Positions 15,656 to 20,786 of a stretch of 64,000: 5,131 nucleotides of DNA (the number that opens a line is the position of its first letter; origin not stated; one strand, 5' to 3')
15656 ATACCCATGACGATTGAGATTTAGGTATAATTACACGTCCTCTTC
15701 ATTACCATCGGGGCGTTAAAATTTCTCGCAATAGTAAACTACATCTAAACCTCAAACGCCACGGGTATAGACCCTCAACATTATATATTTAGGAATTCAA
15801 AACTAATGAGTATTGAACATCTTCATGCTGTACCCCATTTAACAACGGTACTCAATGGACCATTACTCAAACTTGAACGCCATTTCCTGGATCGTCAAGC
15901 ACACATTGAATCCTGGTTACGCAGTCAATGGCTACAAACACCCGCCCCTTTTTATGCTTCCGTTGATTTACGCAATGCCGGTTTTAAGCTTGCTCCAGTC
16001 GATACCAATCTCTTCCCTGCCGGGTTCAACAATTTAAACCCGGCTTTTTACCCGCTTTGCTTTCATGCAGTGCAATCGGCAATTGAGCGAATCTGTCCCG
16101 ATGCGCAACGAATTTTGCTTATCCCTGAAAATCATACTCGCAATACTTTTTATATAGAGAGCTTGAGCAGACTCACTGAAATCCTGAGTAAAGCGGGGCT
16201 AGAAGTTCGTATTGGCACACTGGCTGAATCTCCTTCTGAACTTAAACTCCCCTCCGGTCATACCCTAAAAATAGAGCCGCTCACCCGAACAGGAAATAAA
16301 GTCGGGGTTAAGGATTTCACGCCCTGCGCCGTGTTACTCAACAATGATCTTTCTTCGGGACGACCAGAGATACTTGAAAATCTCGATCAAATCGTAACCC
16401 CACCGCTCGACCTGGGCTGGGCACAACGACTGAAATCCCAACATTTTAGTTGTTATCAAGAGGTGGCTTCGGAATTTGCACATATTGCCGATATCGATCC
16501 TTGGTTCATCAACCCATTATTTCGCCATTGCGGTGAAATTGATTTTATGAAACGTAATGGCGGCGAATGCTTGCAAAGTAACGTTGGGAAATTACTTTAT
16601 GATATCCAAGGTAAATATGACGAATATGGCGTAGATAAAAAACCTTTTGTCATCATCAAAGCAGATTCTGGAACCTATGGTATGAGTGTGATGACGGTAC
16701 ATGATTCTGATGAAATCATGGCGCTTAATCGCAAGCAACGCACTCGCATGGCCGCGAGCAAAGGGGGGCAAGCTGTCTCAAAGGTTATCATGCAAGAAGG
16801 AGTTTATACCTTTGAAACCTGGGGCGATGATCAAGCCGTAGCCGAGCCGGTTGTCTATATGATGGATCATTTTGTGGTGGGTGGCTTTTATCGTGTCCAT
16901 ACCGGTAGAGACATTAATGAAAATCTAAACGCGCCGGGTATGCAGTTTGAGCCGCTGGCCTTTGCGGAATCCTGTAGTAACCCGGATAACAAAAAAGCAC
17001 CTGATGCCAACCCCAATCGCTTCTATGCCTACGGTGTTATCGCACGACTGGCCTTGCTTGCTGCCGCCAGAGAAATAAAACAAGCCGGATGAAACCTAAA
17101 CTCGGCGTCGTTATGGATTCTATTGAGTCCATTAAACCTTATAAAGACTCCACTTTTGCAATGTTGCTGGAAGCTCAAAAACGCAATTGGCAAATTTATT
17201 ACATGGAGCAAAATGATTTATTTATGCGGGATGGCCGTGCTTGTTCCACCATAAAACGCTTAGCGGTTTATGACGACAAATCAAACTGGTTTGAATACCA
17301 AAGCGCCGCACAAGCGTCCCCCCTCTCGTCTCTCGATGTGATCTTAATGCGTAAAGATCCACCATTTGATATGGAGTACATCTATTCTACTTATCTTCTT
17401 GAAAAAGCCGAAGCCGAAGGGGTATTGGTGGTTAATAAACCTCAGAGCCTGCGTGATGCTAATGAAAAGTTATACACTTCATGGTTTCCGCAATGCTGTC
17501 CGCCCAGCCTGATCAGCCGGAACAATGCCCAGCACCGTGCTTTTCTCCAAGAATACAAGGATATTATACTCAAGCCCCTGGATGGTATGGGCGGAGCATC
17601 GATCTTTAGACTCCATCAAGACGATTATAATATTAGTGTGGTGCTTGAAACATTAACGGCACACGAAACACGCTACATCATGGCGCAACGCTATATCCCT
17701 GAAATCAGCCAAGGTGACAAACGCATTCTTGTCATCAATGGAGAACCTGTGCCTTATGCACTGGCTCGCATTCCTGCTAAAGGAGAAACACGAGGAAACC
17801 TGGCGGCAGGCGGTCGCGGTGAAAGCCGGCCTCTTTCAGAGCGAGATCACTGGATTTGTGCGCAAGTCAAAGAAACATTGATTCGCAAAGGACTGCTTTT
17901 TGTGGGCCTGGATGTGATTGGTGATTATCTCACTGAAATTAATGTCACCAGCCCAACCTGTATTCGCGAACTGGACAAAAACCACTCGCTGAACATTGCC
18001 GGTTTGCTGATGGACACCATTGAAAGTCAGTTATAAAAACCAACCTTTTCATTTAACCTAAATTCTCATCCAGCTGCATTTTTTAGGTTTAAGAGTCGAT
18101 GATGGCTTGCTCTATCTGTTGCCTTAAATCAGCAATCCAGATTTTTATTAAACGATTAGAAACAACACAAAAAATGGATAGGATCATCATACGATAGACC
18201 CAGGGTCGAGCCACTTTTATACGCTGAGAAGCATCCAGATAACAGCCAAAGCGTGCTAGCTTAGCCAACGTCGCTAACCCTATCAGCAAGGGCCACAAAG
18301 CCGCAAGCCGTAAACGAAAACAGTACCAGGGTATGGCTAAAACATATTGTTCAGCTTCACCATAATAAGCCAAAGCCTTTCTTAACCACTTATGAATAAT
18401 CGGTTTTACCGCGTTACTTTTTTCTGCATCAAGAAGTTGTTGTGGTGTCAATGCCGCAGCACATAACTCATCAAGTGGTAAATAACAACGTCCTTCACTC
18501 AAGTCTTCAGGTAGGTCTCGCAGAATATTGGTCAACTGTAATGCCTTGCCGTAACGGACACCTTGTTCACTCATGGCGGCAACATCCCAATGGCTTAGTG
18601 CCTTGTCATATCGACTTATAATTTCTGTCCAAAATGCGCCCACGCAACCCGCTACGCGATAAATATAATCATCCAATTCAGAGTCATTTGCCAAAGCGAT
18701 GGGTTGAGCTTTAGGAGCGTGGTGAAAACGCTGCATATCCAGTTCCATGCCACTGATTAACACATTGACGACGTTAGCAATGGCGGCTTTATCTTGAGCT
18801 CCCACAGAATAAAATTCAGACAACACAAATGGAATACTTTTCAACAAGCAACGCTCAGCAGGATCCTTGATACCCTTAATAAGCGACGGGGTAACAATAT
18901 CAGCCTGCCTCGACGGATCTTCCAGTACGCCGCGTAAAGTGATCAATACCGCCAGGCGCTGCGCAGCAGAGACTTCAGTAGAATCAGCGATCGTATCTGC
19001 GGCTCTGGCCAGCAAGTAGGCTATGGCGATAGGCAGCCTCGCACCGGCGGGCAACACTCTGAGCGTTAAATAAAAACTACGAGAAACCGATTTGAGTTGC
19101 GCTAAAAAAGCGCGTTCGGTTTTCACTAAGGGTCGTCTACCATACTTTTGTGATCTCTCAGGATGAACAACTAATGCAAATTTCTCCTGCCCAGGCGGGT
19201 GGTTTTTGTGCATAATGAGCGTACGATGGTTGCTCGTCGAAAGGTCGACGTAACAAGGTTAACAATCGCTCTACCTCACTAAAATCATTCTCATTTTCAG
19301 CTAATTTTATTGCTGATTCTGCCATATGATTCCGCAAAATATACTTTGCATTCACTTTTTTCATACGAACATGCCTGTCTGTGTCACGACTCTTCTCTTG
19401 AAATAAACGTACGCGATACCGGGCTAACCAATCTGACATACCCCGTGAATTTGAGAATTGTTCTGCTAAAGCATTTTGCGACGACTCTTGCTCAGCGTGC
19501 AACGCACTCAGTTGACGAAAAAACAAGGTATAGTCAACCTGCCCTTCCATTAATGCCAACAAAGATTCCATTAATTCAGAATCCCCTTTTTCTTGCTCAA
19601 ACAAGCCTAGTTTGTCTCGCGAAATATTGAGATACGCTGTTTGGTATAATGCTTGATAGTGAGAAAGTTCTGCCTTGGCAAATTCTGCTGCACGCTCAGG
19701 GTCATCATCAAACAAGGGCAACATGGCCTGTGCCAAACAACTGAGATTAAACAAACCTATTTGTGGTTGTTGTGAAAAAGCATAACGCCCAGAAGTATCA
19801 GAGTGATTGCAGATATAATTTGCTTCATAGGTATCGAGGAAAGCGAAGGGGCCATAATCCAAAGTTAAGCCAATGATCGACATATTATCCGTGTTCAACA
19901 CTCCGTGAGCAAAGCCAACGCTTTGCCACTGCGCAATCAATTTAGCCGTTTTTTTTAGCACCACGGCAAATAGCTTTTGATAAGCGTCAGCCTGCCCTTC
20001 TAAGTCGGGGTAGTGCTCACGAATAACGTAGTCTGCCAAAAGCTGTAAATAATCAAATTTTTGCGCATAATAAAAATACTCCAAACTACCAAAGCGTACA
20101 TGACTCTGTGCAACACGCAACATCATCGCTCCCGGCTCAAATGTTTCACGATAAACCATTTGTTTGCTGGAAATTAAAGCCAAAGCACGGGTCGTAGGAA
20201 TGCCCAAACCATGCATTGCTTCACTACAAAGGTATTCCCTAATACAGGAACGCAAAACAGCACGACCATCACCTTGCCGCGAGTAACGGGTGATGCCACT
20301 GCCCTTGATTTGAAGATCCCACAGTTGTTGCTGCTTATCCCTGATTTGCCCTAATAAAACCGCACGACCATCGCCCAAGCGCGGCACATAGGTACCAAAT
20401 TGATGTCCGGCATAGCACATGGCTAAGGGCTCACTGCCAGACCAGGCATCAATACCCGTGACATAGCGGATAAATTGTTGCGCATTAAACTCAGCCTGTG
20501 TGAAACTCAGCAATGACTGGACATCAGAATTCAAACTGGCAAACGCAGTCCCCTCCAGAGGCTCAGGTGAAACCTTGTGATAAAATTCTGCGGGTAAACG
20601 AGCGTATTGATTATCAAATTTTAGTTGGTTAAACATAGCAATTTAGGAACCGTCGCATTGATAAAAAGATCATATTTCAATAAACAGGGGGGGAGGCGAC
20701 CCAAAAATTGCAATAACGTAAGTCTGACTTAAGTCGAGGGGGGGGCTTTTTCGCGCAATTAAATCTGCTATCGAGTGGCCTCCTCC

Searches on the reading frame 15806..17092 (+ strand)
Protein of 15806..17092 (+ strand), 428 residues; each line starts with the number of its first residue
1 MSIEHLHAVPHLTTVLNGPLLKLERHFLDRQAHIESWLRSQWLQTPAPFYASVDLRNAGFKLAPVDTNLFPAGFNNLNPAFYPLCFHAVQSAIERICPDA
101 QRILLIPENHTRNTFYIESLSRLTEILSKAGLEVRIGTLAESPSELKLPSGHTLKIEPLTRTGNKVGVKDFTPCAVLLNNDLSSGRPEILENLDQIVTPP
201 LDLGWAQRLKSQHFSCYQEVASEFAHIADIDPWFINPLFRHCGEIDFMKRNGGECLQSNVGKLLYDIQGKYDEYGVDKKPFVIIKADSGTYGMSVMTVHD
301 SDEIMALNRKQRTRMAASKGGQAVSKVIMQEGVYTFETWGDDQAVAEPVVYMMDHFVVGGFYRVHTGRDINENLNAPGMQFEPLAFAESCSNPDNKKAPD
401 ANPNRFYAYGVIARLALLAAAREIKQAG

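Call 15: search_protein_families(library=ncbifam, proteins=[window:15806-17092:+], max_evalue=1e-10)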
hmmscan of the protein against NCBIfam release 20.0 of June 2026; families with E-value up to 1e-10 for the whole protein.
window:15806-17092:+ (428 aa): 1 family
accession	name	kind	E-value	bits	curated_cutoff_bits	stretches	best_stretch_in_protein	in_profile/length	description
TIGR02049.1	gshA_ferroox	equivalog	5.4e-174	578.6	293.9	1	24-426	1-401/403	glutamate--cysteine ligase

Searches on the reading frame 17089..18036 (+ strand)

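Call 15: search_protein_families(library=ncbifam, proteins=[window:17089-18036:+], max_evalue=1e-10)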
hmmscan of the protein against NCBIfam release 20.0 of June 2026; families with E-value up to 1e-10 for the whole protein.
window:17089-18036:+ (315 aa): 5 families
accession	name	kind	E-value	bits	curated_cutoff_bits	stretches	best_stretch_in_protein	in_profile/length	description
NF003573.0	PRK05246.1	equivalog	2.1e-138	460.4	272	1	4-314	3-312/316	glutathione synthase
TIGR01380.1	glut_syn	equivalog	1.8e-135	450.9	299.05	1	4-314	2-311/312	glutathione synthase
NF009110.0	PRK12458.1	subfamily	9.9e-67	225.4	408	1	4-307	2-323/349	glutathione synthetase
NF040720.1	MptN_Meth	equivalog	1.6e-22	80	350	1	72-311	46-290/291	tetrahydromethanopterin:alpha-L-glutamate ligase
TIGR00768.1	rimK_fam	subfamily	1.4e-20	73.8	143.4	1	77-311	43-276/276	RimK family alpha-L-glutamate ligase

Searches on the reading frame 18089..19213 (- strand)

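Call 15: search_protein_families(library=ncbifam, proteins=[window:18089-19213:-], max_evalue=1e-10)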
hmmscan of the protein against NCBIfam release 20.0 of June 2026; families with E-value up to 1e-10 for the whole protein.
window:18089-19213:- (374 aa): 6 families
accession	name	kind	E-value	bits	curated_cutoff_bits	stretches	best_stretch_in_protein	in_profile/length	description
TIGR03465.1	HpnD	equivalog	7e-25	87.6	278.6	1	152-291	91-213/267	presqualene diphosphate synthase HpnD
TIGR01559.1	squal_synth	equivalog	1.6e-19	70.2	286.75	1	39-293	9-246/337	squalene synthase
NF045686.1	PhytoSynCyanob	equivalog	3.6e-19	69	550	1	154-292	105-253/310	15-cis-phytoene synthase CrtB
NF045921.1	PhytnSynCrtBRhod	equivalog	4e-18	65.9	500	1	176-300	116-233/307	15-cis-phytoene synthase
TIGR03464.1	HpnC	equivalog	3e-17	63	250.45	1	52-323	14-243/267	squalene synthase HpnC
NF042419.1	Phyto_syn_CrtB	equivalog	5.7e-14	52.4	480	1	182-295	130-235/306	15-cis-phytoene synthase CrtB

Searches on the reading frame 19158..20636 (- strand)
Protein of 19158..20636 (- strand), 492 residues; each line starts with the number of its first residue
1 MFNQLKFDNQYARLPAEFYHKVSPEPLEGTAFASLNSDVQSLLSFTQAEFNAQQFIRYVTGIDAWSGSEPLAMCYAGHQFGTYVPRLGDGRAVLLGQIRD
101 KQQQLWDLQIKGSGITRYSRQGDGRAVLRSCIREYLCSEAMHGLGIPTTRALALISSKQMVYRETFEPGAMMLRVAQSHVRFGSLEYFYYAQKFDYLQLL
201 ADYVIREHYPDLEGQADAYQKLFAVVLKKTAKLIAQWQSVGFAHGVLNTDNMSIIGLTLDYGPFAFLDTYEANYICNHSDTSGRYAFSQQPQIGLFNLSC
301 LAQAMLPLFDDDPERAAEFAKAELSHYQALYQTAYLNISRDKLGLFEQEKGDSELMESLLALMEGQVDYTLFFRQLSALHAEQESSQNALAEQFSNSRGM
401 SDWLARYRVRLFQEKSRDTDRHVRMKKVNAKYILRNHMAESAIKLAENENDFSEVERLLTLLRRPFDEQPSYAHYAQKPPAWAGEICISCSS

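Call 47: search_protein_families(library=pfam, proteins=[window:19158-20636:-], max_evalue=1e-8)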
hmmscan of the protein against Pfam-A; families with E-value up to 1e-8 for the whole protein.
window:19158-20636:- (492 aa): 1 family
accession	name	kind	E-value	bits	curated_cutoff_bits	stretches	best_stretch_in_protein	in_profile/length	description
PF02696.19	SelO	-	2.2e-138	462.4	22.8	1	3-461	3-464/466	Protein adenylyltransferase SelO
